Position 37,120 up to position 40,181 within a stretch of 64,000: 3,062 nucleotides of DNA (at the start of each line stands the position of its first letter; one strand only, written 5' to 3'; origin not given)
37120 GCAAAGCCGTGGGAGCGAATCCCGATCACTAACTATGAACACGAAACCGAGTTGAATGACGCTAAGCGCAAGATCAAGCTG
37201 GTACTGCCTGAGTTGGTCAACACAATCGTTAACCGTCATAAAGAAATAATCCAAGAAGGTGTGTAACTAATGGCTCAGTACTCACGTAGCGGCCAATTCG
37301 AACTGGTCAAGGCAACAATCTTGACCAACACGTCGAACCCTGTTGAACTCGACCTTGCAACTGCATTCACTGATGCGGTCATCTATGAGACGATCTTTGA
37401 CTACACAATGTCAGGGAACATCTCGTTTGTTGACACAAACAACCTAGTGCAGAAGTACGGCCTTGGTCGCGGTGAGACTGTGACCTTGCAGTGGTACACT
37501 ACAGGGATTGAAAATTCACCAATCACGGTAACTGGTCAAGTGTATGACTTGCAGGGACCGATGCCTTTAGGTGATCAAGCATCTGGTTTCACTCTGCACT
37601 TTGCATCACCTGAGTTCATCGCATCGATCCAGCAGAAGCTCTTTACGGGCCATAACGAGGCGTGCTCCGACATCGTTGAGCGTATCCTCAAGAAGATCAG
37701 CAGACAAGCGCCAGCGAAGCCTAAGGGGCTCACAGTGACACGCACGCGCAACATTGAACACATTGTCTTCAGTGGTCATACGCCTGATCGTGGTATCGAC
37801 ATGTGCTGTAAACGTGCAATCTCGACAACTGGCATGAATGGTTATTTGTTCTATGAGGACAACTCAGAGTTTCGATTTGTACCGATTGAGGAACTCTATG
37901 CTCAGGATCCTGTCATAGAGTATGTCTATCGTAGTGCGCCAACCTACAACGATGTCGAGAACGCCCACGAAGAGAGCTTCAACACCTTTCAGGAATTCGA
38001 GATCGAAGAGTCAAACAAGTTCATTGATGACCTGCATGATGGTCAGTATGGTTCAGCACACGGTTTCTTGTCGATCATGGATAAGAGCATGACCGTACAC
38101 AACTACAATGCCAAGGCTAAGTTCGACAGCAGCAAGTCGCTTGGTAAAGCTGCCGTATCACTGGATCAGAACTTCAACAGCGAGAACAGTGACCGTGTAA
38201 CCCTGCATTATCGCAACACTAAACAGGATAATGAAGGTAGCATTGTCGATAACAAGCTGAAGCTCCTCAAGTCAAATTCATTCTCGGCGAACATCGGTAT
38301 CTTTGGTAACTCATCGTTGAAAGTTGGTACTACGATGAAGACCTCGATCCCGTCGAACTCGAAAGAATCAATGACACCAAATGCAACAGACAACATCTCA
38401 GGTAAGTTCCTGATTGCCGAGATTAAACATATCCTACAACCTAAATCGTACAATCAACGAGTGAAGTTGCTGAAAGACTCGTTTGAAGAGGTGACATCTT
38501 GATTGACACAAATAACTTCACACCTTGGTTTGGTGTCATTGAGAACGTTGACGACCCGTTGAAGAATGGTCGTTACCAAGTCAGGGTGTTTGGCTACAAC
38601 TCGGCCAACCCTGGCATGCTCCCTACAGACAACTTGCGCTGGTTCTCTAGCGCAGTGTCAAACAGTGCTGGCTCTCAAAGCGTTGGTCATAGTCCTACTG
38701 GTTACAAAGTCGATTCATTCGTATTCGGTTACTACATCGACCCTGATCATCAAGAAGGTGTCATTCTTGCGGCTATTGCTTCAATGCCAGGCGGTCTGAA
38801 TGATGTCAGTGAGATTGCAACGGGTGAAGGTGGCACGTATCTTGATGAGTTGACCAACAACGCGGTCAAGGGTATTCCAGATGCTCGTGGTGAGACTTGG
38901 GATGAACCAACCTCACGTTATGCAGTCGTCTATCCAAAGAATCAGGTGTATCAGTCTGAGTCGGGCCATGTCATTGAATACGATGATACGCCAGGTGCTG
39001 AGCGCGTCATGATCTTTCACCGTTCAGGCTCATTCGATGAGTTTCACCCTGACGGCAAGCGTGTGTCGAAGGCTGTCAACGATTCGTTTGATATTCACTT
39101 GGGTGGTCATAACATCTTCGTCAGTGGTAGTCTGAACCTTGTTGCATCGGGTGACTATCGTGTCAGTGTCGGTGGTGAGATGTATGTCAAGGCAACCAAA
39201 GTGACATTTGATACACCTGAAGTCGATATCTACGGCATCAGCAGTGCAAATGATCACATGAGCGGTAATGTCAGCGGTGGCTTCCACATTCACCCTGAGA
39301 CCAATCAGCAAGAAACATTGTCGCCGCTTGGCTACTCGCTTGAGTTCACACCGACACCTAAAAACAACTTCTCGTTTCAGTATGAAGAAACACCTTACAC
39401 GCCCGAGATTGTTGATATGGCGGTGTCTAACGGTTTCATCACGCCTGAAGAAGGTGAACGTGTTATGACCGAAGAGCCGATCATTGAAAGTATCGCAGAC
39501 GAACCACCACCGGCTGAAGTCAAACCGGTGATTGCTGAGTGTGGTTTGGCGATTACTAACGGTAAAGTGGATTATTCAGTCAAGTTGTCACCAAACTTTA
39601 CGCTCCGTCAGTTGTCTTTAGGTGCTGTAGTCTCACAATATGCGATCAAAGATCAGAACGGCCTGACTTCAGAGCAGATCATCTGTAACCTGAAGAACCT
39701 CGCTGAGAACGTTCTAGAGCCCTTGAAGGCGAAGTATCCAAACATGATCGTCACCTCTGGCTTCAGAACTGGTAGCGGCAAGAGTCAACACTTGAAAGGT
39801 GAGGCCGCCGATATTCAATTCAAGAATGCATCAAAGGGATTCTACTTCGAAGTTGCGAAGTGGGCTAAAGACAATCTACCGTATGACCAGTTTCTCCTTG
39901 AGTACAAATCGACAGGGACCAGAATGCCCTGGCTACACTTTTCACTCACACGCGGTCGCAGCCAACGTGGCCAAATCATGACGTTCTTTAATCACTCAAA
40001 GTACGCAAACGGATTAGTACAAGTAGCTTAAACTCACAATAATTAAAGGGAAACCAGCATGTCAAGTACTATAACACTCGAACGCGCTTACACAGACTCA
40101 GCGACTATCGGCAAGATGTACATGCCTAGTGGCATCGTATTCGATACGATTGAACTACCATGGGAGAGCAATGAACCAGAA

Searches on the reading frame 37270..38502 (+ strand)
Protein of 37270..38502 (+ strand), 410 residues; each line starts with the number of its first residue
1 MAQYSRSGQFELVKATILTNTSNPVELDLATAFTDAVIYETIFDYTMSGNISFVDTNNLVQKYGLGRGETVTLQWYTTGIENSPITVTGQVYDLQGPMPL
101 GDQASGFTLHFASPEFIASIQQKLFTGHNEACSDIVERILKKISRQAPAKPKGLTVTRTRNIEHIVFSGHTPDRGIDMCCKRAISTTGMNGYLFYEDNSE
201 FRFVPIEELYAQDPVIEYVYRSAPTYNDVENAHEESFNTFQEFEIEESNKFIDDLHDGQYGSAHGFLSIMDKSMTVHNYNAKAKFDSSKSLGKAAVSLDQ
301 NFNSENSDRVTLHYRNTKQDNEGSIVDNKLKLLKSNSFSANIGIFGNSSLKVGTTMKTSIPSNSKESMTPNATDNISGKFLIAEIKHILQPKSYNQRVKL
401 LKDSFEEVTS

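Call 9: search_protein_families(library=phrogs, proteins=[window:37270-38502:+], max_evalue=0.001)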
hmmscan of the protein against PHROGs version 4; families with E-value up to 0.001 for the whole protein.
window:37270-38502:+ (410 aa): 2 families
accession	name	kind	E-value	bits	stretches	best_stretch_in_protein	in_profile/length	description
phrog_350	-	tail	4.3e-68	231.3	1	2-407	5-430/436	tail protein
phrog_24827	-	tail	4.8e-06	27.1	1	299-405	177-280/282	tail protein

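Call 10: search_protein_families(library=pfam, proteins=[window:37270-38502:+], max_evalue=0.01)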
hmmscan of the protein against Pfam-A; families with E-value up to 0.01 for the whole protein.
window:37270-38502:+ (410 aa): 0 families

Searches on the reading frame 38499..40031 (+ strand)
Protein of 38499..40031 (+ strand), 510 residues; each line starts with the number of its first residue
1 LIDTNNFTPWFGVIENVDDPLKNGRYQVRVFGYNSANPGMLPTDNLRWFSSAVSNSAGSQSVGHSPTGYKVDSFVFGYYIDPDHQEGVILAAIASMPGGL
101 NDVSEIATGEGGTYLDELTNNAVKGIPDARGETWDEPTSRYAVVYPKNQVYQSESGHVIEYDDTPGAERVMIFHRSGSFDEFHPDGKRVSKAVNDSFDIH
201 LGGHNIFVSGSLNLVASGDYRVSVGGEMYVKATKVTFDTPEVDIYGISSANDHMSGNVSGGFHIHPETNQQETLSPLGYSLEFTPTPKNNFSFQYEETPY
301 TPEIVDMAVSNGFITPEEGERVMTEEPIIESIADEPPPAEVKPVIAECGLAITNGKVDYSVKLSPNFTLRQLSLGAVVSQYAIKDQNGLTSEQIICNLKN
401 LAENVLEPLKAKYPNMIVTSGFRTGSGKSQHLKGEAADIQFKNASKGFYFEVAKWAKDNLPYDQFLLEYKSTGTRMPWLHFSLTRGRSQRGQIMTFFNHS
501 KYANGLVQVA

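Call 9: search_protein_families(library=phrogs, proteins=[window:38499-40031:+], max_evalue=0.001)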
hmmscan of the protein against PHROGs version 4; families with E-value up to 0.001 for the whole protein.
window:38499-40031:+ (510 aa): 6 families
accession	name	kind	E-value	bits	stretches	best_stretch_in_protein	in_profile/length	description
phrog_430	-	tail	6e-90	303.9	2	126-509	315-659/868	baseplate hub subunit and tail lysozyme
phrog_894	-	lysis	1.2e-17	65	1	358-506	41-185/389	endolysin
phrog_27932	-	tail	2.4e-16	60.2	1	137-233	524-620/855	baseplate hub subunit and tail lysozyme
phrog_181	-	lysis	3.9e-09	37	1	145-195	577-628/769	endolysin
phrog_694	-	tail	3.6e-07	29.9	1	7-83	21-102/851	baseplate hub and tail lysozyme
phrog_1922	-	tail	2.1e-06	27.5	1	10-99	20-118/932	baseplate hub subunit and tail lysozyme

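Call 10: search_protein_families(library=pfam, proteins=[window:38499-40031:+], max_evalue=0.01)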
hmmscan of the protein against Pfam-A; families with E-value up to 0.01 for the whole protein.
window:38499-40031:+ (510 aa): 2 families
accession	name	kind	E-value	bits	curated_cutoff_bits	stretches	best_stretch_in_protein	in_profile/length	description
PF06714.17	Gp5_OB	-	1.9e-07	31.9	25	1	41-105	15-80/144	Gp5 N-terminal OB domain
PF08291.16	Peptidase_M15_3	-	7.1e-05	23.3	23.2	1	387-456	17-91/108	Peptidase M15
